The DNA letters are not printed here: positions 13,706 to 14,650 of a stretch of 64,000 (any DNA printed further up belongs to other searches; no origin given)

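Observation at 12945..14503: Translationally coupled GalU-like nucleotidyltransferase + 2H phosphoesterase pair of unknown function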

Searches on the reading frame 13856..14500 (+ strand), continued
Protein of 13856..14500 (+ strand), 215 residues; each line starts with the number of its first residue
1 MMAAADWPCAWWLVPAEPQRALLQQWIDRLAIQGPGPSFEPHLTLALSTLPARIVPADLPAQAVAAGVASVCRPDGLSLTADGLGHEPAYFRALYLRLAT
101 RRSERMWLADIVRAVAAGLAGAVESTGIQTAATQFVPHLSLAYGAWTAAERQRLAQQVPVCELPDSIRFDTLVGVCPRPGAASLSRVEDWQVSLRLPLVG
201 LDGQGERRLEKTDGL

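Call 30: search_solved_structures(query=A2, max_evalue=1, show_alignments=2)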
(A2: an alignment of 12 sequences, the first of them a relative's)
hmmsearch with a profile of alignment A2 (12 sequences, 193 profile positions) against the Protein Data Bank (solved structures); distinct sequences matched with E-value up to 1: 6.
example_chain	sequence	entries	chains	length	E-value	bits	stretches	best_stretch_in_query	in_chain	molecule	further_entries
1fsi_A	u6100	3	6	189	4.5e-24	88.2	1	1-184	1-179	CYCLIC PHOSPHODIESTERASE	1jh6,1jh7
2d4g_A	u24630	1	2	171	0.00085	22.1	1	41-128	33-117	hypothetical protein BSU11850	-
5t51_B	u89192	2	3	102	0.35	13.5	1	149-181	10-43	KLLA0E05809p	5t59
3ctv_A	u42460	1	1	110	0.48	13.1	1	20-55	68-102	3-hydroxyacyl-CoA dehydrogenase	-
5ldi_A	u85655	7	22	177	0.53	12.9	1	42-130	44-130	RNA 2',3'-cyclic phosphodiesterase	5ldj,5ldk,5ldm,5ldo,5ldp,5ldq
4qak_A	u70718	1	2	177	0.54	12.9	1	42-130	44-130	2'-5'-RNA ligase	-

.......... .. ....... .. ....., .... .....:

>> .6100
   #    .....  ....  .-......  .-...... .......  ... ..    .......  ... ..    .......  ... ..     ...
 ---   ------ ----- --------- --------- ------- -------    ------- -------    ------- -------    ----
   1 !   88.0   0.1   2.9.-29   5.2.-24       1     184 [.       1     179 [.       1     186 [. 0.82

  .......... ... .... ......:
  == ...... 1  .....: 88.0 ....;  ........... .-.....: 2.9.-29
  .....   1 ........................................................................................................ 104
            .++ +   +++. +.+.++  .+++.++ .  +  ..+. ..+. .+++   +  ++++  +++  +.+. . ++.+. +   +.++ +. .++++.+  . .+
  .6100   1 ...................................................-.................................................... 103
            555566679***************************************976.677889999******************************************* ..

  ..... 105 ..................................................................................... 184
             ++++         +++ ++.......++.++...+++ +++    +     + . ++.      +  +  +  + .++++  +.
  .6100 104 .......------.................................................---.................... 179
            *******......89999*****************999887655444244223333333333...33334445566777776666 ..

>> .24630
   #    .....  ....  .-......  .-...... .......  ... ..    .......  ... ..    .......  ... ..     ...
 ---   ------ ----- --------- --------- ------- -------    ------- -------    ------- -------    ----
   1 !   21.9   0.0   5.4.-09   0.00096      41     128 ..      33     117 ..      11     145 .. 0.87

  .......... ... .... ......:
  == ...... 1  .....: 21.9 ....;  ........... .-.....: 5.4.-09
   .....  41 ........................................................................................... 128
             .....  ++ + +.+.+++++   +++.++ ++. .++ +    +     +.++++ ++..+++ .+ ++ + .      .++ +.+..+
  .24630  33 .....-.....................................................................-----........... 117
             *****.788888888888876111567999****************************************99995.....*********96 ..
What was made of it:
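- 13856..14503 (+): 2H phosphoesterase gene (215 aa) of the CPDase family, in the nucleotidyltransferase-linked subfamily. The family profile matches Arabidopsis CPDase 1fsi at E 4.5e-24 over the full length (call 30).
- On CPDase family (Pfam PF07823; plant/yeast Appr>p phosphodiesterase): The profile matches 1fsi at E 4.5e-24 over the full length (call 30).
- On ThpR/LigT (RNA 2',3'-cyclic phosphodiesterase, TIGR02258): The profile against LigT structures gives E about 0.5 (call 30).
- Closest known: Arabidopsis thaliana and yeast cyclic phosphodiesterase. Same: The profile match is full length at E 4.5e-24 (call 30).
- Closest known: ThpR/LigT, the bacterial RNA 2',3'-cyclic phosphodiesterase. 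Different: The sequence relationship is much weaker (profile E 0.5, call 30).
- The 2H profile matches the small-molecule CPDase at E 4.5e-24 but LigT only at E 0.5 (call 30).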

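Call 45: predict_structure(alignment_id=A4)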
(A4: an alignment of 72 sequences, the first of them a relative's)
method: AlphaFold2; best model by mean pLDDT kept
length: 215 residues; sequences in the alignment: 72
mean_pLDDT: 90.2   pTM: 0.87
mean pLDDT of the five models: 90.2, 89.0, 88.8, 88.6, 87.5
residues with pLDDT >= 90: 154; 70-90: 42; 50-70: 16; < 50: 3
segments of 3 or more residues with pLDDT < 50: none
pLDDT, mean of each block of 10 residues (from residue 1): 82 97 98 95 96 87 90 90 96 96 94 93 79 90 97 96 96 95 96 92 58 53
secondary structure, 60 per line:
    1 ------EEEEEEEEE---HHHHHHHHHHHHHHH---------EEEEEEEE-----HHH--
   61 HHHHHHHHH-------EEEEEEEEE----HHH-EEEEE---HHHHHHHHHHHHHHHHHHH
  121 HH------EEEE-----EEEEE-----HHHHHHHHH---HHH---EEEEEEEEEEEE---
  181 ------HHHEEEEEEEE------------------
elements in order: E7-15 H19-33 E43-50 H61-69 E77-85 E94-98 H102-122 E129-132 E138-142 H148-156 E166-177 E190-197
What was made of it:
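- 13856..14503 (+): The AF2 model has pLDDT 90.2 (call 45).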

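Call 48: fold_search(model_id=the predicted structure, library=pdb)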
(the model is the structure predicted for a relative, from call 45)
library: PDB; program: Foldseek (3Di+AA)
matches with E <= 10: 234; with E <= 0.001: 35
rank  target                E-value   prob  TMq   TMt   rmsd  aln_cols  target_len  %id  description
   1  1jh6_A                3.2e-11  1.00  0.66  0.77   4.9       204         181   20  Semi-reduced Cyclic Nucleotide Phosphodiesterase from Arabidopsis thaliana (released 2002-02-06)
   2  1fsi_C                1.9e-10  1.00  0.63  0.76   5.3       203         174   21  CRYSTAL STRUCTURE OF CYCLIC NUCLEOTIDE PHOSPHODIESTERASE OF APPR>P FROM ARABIDOPSIS THALIANA (released 2000-11-22)
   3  1fsi_B                2.4e-10  1.00  0.60  0.74   5.9       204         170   19  CRYSTAL STRUCTURE OF CYCLIC NUCLEOTIDE PHOSPHODIESTERASE OF APPR>P FROM ARABIDOPSIS THALIANA (released 2000-11-22)
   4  1fsi_A                4.1e-10  1.00  0.61  0.72   6.1       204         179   20  CRYSTAL STRUCTURE OF CYCLIC NUCLEOTIDE PHOSPHODIESTERASE OF APPR>P FROM ARABIDOPSIS THALIANA (released 2000-11-22)
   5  1jh7                  1.5e-09  1.00  0.67  0.76   4.7       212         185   19  Semi-reduced Inhibitor-bound Cyclic Nucleotide Phosphodiesterase from Arabidopsis thaliana (released 2002-02-06)
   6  5ldi_A                7.0e-06  1.00  0.52  0.61   5.7       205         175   16  Crystal structure of E.coli LigT in apo form (released 2017-01-18)
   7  5ldi_D                1.1e-05  1.00  0.51  0.60   4.9       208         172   17  Crystal structure of E.coli LigT in apo form (released 2017-01-18)
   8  2d4g_A                1.5e-05  1.00  0.52  0.64   5.2       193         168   14  Structure of YjcG protein, a putative 2'-5' RNA ligase from Bacillus subtilis (released 2006-10-17)
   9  5ldk_B                1.5e-05  1.00  0.52  0.63   4.7       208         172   14  Crystal structure of E.coli LigT complexed with ATP (released 2017-01-18)
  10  5ldo_D                1.6e-05  1.00  0.50  0.60   5.0       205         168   17  Crystal structure of E.coli LigT complexed with 3'-AMP (released 2017-01-18)
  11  5ldi_B                1.6e-05  1.00  0.50  0.60   5.0       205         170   16  Crystal structure of E.coli LigT in apo form (released 2017-01-18)
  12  4qak_B                2.3e-05  1.00  0.53  0.63   4.7       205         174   16  Crystal structure of phosphoesterase (released 2014-10-22)
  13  4qak_A                2.3e-05  1.00  0.51  0.61   5.4       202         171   18  Crystal structure of phosphoesterase (released 2014-10-22)
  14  5ldj_C                2.4e-05  1.00  0.49  0.60   5.0       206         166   15  Crystal structure of E.coli LigT complexed with phosphate (released 2017-01-18)
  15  5ldm_A                2.4e-05  1.00  0.49  0.58   5.7       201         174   17  Crystal structure of E.coli LigT complexed with 2'-AMP (released 2017-01-18)
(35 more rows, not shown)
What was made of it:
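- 13856..14503 (+): Foldseek top hits are 1jh6/1fsi at E 3e-11 (call 48).
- On 2H phosphoesterase superfamily: 35 PDB 2H structures match at E<=1e-3 (call 48).
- On CPDase family (Pfam PF07823; plant/yeast Appr>p phosphodiesterase): It is the top Foldseek hit (call 48).
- Closest known: Arabidopsis thaliana and yeast cyclic phosphodiesterase. Same: It is the top structural match, with TM 0.66/0.77 (call 48).
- Closest known: ThpR/LigT, the bacterial RNA 2',3'-cyclic phosphodiesterase. Same: It shares the 2H fold and the two HxT/S motifs (call 48, E 7e-6).
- The closest characterised relatives are hydrolases of pre-formed cyclic phosphates (calls 30, 48).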

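Call 61: search_protein_representatives(alignment_id=A2)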
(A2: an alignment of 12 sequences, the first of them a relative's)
Query: 12 sequences, 193 profile positions. Proteins with E-value up to 0.001 (for the whole library): 4631; up to 1e-10: 3047; up to 1e-30: 176. The best 150 are listed.
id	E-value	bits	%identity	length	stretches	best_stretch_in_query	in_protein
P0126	1.5e-71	256.2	-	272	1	4-189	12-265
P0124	5.0e-69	248.0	-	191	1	9-184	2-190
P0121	8.6e-67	240.7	-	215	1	1-188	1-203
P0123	2.0e-65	236.3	-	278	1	4-187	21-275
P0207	9.2e-60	217.8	-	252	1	4-185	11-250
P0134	9.5e-49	181.8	-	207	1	4-186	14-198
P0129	8.4e-47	175.5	-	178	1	7-185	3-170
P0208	1.0e-46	175.2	-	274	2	57-184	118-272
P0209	1.2e-44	168.5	-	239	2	9-148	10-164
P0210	1.4e-42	161.7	-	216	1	4-186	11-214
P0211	1.1e-39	152.3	-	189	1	1-186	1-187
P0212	1.7e-39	151.6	-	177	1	5-185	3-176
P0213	4.2e-38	147.1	-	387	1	7-187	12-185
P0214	7.7e-38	146.2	-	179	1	3-186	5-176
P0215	2.1e-37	144.8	-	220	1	6-185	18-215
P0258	1.1e-33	132.7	-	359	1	5-186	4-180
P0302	3.2e-32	127.9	-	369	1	5-191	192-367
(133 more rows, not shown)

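Call 62: search_protein_families(library=pfam, proteins=[P0213, P0258, P0302, P0208, P0209, P0207], max_evalue=0.01)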
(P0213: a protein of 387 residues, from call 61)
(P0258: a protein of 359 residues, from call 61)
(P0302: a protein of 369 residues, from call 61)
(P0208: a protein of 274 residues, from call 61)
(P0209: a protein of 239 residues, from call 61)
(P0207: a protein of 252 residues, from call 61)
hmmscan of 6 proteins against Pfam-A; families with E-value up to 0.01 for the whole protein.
P0213 (387 aa): 5 families
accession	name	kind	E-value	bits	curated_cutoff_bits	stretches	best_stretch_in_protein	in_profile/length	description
PF00702.32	Hydrolase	-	3.7e-11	44.2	26.4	1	192-359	2-184/191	haloacid dehalogenase-like hydrolase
PF13563.12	2_5_RNA_ligase2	-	8.3e-11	42.6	27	1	34-157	11-144/152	2'-5' RNA ligase superfamily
PF07823.17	CPDase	-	2.5e-09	37.6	21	1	15-141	4-151/199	Cyclic phosphodiesterase-like protein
PF12710.13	HAD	-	0.0036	18.2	27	1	223-337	32-152/189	haloacid dehalogenase-like hydrolase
PF13419.12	HAD_2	-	0.0038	17.8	23.8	1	277-363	82-169/178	Haloacid dehalogenase-like hydrolase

P0258 (359 aa): 3 families
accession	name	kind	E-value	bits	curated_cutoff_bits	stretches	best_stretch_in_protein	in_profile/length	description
PF13563.12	2_5_RNA_ligase2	-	1.5e-11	45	27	1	26-157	9-147/152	2'-5' RNA ligase superfamily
PF07823.17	CPDase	-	2.7e-10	40.7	21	1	9-151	4-162/199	Cyclic phosphodiesterase-like protein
PF02834.22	LigT_PEase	-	4.8e-06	27.1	23.3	1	20-81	13-76/87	LigT like Phosphoesterase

P0302 (369 aa): 8 families
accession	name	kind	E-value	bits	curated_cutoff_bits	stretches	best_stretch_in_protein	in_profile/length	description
PF13563.12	2_5_RNA_ligase2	-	3.6e-11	43.8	27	1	227-342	25-146/152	2'-5' RNA ligase superfamily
PF07823.17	CPDase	-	5.4e-06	26.7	21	1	196-324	3-151/199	Cyclic phosphodiesterase-like protein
PF13188.13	PAS_8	-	5.6e-05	23.3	21.8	1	20-65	7-48/65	PAS domain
PF00989.32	PAS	-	6.6e-05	23.3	22.6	1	19-58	6-44/113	PAS fold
PF02834.22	LigT_PEase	-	8e-05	23.2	23.3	0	282-343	9-78/87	LigT like Phosphoesterase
PF13426.13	PAS_9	-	0.00011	22.9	27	1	25-74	2-51/103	PAS domain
PF00512.31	HisKA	-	0.00011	22.6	26.9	1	123-174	6-56/66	His Kinase A (phospho-acceptor) domain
PF08448.16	PAS_4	-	0.0012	19.5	23.1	0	22-65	3-45/110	PAS fold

P0208 (274 aa): 2 families
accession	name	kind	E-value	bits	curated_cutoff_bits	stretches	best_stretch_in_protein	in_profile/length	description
PF07823.17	CPDase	-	1.2e-08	35.4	21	1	7-44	3-43/199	Cyclic phosphodiesterase-like protein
PF13563.12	2_5_RNA_ligase2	-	1.5e-07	32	27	1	123-211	48-127/152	2'-5' RNA ligase superfamily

P0209 (239 aa): 2 families
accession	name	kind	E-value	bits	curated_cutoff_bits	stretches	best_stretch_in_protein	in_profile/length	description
PF07823.17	CPDase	-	4.8e-10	39.9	21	1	11-159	4-151/199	Cyclic phosphodiesterase-like protein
PF13563.12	2_5_RNA_ligase2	-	3.4e-05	24.4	27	1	41-162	25-129/152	2'-5' RNA ligase superfamily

P0207 (252 aa): 1 family
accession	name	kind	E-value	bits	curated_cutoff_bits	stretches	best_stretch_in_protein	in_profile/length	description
PF07823.17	CPDase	-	1.9e-05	24.9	21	0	181-210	124-153/199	Cyclic phosphodiesterase-like protein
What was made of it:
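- In another lineage the CPDase domain is fused to a HAD phosphatase (P0213, call 62).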

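Call 63: find_related_loci(query=A4, collection=metagenome_contigs, flank=4000)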
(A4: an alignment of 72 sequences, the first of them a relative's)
Query A4 (215 aa) in metagenome_contigs; peptide patterns used: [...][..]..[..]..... (x = any residue, [..] = any of these).
371 stretches matched a pattern; 268 encode a relative of the query (tblastn E <= 1e-3); the best 80 are kept; 80 distinct loci.
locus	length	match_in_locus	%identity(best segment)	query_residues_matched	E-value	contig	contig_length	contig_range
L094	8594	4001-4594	46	2-198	3e-43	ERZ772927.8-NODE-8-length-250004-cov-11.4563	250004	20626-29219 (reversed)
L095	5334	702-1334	46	2-209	4e-42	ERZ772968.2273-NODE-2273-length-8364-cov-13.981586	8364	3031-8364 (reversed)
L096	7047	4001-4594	46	2-198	2e-41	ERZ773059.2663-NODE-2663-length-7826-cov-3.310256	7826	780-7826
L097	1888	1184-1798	45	2-205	4e-42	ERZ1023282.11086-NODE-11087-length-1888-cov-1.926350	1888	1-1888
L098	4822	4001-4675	43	2-215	1e-41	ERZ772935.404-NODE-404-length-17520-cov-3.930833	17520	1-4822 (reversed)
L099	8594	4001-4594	46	2-198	2e-41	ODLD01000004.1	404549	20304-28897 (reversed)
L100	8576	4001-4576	46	8-198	3e-41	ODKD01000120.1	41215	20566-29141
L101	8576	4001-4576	47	8-198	5e-41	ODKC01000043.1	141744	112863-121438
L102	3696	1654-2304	44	2-210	1e-40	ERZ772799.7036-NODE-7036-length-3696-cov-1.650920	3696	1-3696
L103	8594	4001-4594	45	2-198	8e-40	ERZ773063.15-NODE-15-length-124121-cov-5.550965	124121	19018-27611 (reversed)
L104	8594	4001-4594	46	2-198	3e-41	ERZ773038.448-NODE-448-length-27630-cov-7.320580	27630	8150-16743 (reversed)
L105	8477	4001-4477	39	2-159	2e-23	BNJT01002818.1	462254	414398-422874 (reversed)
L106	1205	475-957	26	10-192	5e-17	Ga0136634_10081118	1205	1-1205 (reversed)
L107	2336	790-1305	34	5-192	2e-16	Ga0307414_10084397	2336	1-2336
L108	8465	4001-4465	32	10-192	3e-16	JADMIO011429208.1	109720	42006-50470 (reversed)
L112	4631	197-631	32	12-190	3e-14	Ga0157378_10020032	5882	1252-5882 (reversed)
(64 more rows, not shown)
